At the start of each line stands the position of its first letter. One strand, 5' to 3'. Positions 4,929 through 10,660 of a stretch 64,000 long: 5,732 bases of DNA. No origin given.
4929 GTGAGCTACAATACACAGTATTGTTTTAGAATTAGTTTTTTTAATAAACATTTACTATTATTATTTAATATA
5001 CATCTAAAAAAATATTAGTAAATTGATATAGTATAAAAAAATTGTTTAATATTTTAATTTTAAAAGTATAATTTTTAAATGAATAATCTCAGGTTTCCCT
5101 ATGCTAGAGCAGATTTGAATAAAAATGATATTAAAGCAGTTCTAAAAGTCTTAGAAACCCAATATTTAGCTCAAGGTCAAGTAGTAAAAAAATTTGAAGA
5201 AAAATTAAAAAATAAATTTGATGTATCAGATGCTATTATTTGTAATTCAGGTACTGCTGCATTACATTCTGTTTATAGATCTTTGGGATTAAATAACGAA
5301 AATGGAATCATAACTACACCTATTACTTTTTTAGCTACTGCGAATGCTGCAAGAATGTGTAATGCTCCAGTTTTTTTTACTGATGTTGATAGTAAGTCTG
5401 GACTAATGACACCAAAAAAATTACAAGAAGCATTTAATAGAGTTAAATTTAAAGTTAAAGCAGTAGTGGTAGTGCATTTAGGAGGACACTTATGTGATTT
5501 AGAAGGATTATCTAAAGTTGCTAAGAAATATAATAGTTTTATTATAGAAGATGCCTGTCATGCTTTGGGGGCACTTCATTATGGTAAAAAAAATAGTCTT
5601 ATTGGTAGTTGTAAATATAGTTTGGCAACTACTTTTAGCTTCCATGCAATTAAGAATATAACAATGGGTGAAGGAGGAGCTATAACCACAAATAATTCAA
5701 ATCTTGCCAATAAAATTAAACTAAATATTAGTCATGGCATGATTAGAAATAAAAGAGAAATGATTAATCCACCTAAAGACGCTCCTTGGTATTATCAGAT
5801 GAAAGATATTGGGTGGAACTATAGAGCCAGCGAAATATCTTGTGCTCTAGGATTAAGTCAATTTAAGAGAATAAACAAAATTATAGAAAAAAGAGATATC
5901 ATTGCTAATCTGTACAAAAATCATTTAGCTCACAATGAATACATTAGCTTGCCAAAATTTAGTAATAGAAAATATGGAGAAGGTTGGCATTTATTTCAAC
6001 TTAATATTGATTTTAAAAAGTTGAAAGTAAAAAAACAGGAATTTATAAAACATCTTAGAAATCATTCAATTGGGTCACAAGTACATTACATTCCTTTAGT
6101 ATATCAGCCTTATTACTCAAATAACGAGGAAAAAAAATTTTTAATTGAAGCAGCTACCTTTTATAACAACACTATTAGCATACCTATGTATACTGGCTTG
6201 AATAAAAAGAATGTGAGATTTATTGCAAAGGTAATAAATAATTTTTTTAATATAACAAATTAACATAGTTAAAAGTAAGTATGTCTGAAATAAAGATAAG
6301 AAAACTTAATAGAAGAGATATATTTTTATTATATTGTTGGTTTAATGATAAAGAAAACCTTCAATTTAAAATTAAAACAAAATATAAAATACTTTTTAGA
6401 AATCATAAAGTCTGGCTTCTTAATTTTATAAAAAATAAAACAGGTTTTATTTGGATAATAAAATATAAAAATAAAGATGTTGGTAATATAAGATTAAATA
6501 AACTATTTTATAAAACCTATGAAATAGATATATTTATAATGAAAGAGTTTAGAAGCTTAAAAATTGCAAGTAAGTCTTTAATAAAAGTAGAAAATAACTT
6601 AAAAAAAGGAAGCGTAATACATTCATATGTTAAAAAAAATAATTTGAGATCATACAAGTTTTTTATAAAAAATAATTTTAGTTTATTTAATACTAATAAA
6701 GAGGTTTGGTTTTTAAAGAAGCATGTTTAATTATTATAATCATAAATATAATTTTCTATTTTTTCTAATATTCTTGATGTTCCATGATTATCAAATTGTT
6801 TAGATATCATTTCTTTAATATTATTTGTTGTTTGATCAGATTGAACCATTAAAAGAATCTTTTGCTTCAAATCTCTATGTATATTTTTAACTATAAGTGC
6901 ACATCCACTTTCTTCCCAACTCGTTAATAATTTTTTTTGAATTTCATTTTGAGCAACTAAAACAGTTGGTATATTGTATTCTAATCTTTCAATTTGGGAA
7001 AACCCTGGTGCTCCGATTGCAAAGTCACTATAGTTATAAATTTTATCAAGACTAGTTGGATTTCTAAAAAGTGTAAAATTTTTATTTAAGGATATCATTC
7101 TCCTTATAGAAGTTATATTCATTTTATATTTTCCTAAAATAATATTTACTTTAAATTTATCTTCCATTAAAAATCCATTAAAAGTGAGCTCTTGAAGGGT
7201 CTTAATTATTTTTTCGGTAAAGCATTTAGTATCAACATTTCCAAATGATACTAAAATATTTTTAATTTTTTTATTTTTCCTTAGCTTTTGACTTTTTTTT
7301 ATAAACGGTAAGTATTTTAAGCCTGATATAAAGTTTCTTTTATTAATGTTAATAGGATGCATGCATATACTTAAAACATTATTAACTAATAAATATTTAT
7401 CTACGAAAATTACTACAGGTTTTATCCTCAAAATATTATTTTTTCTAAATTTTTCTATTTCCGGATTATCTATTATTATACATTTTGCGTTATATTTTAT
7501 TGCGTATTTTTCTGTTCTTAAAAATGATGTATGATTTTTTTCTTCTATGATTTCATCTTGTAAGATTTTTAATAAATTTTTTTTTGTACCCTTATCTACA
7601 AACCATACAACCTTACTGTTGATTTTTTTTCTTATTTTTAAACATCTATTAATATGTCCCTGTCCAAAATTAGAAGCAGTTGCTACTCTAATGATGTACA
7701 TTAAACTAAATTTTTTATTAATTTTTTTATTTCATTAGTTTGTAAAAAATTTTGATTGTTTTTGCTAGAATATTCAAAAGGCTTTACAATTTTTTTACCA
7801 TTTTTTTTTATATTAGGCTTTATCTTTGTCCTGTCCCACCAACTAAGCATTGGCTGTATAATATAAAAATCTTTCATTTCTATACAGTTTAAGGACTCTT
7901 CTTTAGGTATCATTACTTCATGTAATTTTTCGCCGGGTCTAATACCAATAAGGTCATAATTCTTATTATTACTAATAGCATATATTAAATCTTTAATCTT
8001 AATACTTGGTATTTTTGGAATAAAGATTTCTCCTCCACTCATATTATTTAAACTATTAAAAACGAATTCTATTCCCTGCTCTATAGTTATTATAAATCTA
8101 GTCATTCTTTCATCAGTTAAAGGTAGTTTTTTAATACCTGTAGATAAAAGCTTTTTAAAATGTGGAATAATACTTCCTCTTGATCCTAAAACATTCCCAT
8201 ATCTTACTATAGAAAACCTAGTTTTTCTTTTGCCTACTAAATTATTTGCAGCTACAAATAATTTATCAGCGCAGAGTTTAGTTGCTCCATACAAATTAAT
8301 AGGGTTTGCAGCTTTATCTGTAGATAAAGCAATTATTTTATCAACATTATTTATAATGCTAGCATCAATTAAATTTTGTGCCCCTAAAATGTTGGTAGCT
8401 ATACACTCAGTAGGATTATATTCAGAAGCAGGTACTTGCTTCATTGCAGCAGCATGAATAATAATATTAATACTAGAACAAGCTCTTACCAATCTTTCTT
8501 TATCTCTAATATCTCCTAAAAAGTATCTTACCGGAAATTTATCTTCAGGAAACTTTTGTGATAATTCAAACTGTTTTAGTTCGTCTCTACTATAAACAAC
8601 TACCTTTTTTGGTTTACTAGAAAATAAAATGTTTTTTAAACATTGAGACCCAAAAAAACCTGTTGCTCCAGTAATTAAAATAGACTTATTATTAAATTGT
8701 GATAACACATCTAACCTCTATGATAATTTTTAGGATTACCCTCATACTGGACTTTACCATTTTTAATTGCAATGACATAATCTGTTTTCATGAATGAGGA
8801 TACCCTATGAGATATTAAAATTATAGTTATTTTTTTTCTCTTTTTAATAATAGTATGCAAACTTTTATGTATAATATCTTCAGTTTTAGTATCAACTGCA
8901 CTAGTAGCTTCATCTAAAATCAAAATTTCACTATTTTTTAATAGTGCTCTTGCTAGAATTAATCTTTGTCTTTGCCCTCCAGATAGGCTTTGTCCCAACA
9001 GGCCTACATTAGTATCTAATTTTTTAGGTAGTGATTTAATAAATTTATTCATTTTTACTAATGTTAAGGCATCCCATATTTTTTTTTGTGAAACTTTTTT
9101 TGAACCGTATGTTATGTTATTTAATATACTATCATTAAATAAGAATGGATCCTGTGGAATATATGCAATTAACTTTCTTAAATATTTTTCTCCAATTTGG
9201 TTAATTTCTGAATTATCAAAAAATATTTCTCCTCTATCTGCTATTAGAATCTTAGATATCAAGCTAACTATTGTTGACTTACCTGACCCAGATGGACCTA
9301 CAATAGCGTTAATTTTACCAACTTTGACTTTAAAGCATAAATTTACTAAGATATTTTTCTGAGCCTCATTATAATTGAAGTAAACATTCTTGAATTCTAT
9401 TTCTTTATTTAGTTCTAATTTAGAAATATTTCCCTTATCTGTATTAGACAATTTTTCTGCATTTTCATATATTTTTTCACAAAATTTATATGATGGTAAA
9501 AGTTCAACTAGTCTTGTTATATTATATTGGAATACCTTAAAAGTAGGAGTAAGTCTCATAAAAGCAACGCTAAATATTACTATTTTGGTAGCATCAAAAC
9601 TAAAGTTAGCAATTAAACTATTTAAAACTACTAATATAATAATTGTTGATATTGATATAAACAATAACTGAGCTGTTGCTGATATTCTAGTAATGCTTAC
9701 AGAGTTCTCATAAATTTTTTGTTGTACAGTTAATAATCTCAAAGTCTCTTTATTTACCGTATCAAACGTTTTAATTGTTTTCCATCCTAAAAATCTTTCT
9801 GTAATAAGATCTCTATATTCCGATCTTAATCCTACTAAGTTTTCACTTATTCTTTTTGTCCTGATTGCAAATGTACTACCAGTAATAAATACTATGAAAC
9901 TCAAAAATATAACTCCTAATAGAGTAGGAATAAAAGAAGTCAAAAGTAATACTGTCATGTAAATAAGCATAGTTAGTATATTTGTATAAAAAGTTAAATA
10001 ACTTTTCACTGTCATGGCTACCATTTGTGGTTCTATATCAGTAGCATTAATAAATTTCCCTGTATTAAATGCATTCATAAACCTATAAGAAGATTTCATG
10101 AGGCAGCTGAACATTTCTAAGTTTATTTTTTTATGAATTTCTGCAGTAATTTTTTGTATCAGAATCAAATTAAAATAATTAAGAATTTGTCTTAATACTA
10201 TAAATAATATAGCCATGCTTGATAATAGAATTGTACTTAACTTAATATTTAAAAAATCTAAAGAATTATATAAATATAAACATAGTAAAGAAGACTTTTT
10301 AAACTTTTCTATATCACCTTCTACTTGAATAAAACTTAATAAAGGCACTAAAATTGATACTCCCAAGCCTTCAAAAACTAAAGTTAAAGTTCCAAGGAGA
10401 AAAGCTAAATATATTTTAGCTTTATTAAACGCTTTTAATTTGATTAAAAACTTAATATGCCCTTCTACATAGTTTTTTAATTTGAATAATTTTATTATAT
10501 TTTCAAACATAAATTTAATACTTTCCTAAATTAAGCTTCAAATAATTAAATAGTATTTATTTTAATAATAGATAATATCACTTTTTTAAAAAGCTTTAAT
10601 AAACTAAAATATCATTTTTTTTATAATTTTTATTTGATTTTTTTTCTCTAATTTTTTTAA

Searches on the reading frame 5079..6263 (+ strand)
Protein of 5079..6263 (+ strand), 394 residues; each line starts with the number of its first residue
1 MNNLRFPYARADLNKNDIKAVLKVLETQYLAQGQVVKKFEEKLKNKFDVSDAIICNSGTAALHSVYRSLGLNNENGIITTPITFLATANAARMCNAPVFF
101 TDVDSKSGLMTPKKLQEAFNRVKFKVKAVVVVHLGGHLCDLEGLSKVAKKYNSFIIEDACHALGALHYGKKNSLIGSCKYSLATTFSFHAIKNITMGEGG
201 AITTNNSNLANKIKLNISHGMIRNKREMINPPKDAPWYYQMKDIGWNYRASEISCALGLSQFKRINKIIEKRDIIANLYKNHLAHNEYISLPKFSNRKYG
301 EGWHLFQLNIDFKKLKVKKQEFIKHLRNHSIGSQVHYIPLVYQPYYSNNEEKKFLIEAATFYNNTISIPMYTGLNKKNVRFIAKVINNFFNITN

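Call 26: search_protein_families(library=pfam, proteins=[window:5079-6263:+], max_evalue=0.001)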
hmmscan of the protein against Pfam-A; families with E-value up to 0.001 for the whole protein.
window:5079-6263:+ (394 aa): 3 families
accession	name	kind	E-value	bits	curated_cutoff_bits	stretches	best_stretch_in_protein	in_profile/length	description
PF01041.23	DegT_DnrJ_EryC1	-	1.7e-90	304.3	19.8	1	13-385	3-358/360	DegT/DnrJ/EryC1/StrS aminotransferase family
PF00155.27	Aminotran_1_2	-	2.2e-06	27.5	19.7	1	36-166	44-193/361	Aminotransferase class I and II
PF01212.27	Beta_elim_lyase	-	0.00027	20.8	27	1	30-216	28-223/288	Beta-eliminating lyase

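Call 76: search_protein_families(library=ncbifam, proteins=[window:5079-6263:+], max_evalue=0.00001)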
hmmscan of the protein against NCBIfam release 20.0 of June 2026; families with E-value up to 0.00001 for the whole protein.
window:5079-6263:+ (394 aa): 10 families
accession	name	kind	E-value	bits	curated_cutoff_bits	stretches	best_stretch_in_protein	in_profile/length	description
TIGR03588.1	PseC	equivalog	5.1e-126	420.6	423.5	1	6-388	2-378/380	UDP-4-amino-4,6-dideoxy-N-acetyl-beta-L-altrosamine transaminase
NF008658.2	PRK11658.1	equivalog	4.2e-61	206.7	631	1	6-388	5-375/379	UDP-4-amino-4-deoxy-L-arabinose aminotransferase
TIGR04181.1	NHT_00031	hypoth_equivalog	8.5e-59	199.2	420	1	12-369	7-357/359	LegC family aminotransferase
NF008687.0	PRK11706.1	equivalog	6.3e-53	179.9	375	1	7-390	3-374/375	dTDP-4-amino-4,6-dideoxygalactose transaminase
TIGR02379.1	ECA_wecE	subfamily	2.6e-41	141.6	434.85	1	13-390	9-375/376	dTDP-4-amino-4,6-dideoxy-D-glucose transaminase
NF011936.0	PRK15407.1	equivalog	4.6e-41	140.9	423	2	7-213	38-244/440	lipopolysaccharide biosynthesis protein RfbH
TIGR04427.1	PLP_DesI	equivalog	8.7e-39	133.7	650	1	23-386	40-379/390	dTDP-4-dehydro-6-deoxyglucose aminotransferase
TIGR01822.1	2am3keto_CoA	equivalog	9.3e-08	31.4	493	1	34-167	83-215/393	glycine C-acetyltransferase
NF005394.0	PRK06939.1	equivalog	4.7e-07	28.9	460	1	35-166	88-218/397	glycine C-acetyltransferase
TIGR00858.1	bioF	equivalog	3.3e-06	26.1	426.45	1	34-167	66-196/365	8-amino-7-oxononanoate synthase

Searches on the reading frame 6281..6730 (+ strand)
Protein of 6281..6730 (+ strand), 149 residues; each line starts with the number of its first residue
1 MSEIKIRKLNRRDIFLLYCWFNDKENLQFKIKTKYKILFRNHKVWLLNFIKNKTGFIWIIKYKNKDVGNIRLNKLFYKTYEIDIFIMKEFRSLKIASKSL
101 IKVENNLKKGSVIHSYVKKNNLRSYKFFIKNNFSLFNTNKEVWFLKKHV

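Call 50: search_protein_families(library=pfam, proteins=[window:6281-6730:+], max_evalue=0.01)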
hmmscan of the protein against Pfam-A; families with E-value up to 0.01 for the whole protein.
window:6281-6730:+ (149 aa): 3 families
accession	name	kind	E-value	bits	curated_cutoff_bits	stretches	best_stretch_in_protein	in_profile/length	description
PF00583.31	Acetyltransf_1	-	5.1e-06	27.2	20.7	1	49-130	24-113/116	Acetyltransferase (GNAT) family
PF13302.13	Acetyltransf_3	-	0.00036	21.7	25.4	1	5-133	3-137/138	Acetyltransferase (GNAT) domain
PF13508.13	Acetyltransf_7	-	0.0013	19.5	27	1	55-133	3-82/84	Acetyltransferase (GNAT) domain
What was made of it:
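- On PseH (pseudaminic acid pathway N-acetyltransferase): A separate small GNAT follows PseC at 6281-6730 (call 50).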

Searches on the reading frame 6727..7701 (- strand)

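Call 26: search_protein_families(library=pfam, proteins=[window:6727-7701:-], max_evalue=0.001)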
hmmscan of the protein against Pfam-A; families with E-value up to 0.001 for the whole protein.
window:6727-7701:- (324 aa): 0 families

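Call 76: search_protein_families(library=ncbifam, proteins=[window:6727-7701:-], max_evalue=0.00001)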
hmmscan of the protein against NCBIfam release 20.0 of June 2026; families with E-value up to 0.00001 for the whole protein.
window:6727-7701:- (324 aa): 1 family
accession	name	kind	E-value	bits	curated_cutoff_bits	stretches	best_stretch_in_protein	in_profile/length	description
TIGR03590.1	PseG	equivalog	5.3e-22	78.7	153.55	1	3-257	4-275/280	UDP-2,4-diacetamido-2,4,6-trideoxy-beta-L-altropyranose hydrolase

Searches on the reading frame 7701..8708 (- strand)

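Call 26: search_protein_families(library=pfam, proteins=[window:7701-8708:-], max_evalue=0.001)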
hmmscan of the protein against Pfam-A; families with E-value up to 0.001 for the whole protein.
window:7701-8708:- (335 aa): 9 families
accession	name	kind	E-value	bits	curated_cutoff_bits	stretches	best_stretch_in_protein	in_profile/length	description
PF02719.21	Polysacc_synt_2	-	1e-95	320.7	20.2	1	10-285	1-292/293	Polysaccharide biosynthesis protein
PF01370.27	Epimerase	-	2.1e-22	80.1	20.9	1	10-194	1-199/240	NAD dependent epimerase/dehydratase family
PF01073.25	3Beta_HSD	-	2.1e-17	63.5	22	1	11-136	1-122/280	3-beta hydroxysteroid dehydrogenase/isomerase family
PF16363.11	GDP_Man_Dehyd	-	4.8e-14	53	27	1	11-131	1-130/332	GDP-mannose 4,6 dehydratase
PF07993.18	NAD_binding_4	-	8.2e-09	35.4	20.1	1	12-132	1-138/258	Male sterility protein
PF04321.23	RmlD_sub_bind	-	1.3e-08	34.7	27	1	9-179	2-157/287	RmlD substrate binding domain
PF00106.31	adh_short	-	1.4e-05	25.1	26.6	1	8-173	1-182/195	short chain dehydrogenase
PF13460.12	NAD_binding_10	-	1.9e-05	25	27.2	1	14-170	1-143/184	NAD(P)H-binding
PF08659.16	KR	-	0.00058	20.3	22.6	1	10-129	3-135/180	KR domain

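Call 76: search_protein_families(library=ncbifam, proteins=[window:7701-8708:-], max_evalue=0.00001)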
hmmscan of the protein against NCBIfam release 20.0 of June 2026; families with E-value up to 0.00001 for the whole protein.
window:7701-8708:- (335 aa): 16 families
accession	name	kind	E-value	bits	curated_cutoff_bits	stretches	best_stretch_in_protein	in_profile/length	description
TIGR03589.1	PseB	equivalog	9.8e-148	491.3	407.75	1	5-330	2-323/324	UDP-N-acetylglucosamine 4,6-dehydratase (inverting)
TIGR04130.1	FnlA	equivalog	1e-70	238.3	730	1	5-333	2-327/337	UDP-N-acetylglucosamine 4,6-dehydratase/5-epimerase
TIGR04180.1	EDH_00030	hypoth_equivalog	1.1e-18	67.3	475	1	10-250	1-257/297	NAD-dependent 4,6-dehydratase LegB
TIGR01179.1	galE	equivalog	1.3e-15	57.1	262.3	1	10-177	2-180/332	UDP-glucose 4-epimerase GalE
TIGR02622.1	CDP_4_6_dhtase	equivalog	3.4e-15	56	278.45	1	5-133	2-132/352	CDP-glucose 4,6-dehydratase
TIGR03466.1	HpnA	hypoth_equivalog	2.2e-11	43.2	367.65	1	9-131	2-114/327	hopanoid-associated sugar epimerase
TIGR01181.1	dTDP_gluc_dehyt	equivalog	3.9e-11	42.6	365.1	1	10-132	2-127/321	dTDP-glucose 4,6-dehydratase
TIGR02197.1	heptose_epim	equivalog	9.6e-10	38.1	274.6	1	10-177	1-174/316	ADP-glyceromanno-heptose 6-epimerase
NF042423.1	oxyalk_red_Shew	equivalog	1.5e-09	37.4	580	1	8-131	9-119/331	2-alkyl-3-oxoalkanoate reductase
NF042422.1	oxyalk_red_OleD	equivalog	1.8e-09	37.4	580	1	10-131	3-111/329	2-alkyl-3-oxoalkanoate reductase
TIGR01214.1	rmlD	equivalog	3.3e-09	36.2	224.05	1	10-178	2-155/285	dTDP-4-dehydrorhamnose reductase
NF041293.1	G6PDh_Azf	equivalog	3e-08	33.4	400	1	7-134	2-119/252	NAD-dependent glucose-6-phosphate dehydrogenase Azf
NF052578.1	StrlDmthSdmBMthl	equivalog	1.8e-07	31.3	600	1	10-142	3-124/328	sterol demethylase protein SdmB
NF011728.1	PRK15181.1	equivalog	2.6e-07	30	760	1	7-122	15-133/348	Vi polysaccharide biosynthesis UDP-N-acetylglucosaminuronic acid C-4 epimerase TviC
NF007956.0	PRK10675.1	subfamily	2.4e-06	26.9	394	1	10-129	3-123/338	UDP-glucose 4-epimerase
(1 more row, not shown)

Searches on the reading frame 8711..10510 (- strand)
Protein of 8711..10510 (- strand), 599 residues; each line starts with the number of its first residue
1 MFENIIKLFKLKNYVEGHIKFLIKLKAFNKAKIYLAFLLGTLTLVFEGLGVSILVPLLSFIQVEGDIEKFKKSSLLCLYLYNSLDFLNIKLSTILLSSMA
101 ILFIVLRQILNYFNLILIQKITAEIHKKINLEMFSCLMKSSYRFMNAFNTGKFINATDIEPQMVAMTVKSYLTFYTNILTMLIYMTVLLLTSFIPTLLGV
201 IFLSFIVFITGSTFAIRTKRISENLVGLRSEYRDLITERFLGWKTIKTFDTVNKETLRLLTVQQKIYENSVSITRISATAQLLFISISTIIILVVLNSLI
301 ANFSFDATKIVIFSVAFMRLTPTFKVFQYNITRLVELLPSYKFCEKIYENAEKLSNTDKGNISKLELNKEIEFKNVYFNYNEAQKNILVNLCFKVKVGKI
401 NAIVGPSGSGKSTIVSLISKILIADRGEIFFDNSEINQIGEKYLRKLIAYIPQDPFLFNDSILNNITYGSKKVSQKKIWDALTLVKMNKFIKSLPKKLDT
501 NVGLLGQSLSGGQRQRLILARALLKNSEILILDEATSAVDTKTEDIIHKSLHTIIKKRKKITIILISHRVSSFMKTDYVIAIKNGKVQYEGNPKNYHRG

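Call 26: search_protein_families(library=pfam, proteins=[window:8711-10510:-], max_evalue=0.001)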
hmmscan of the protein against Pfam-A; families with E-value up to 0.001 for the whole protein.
window:8711-10510:- (599 aa): 5 families
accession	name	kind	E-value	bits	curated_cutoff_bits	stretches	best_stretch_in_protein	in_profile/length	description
PF00005.33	ABC_tran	-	5.2e-31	108.5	25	1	390-537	3-137/137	ABC transporter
PF02463.25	SMC_N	-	3.3e-08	33.7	40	1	501-584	129-213/220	RecF/RecN/SMC N terminal domain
PF00664.28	ABC_membrane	-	4.4e-06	27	28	1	49-318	17-268/274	ABC transporter transmembrane region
PF09818.15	ABC_ATPase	-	5.9e-06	25.9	23.2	1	484-576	134-221/283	P-loop domain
PF13555.12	AAA_29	-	0.00026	21.1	27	1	400-428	24-51/61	P-loop containing region of AAA domain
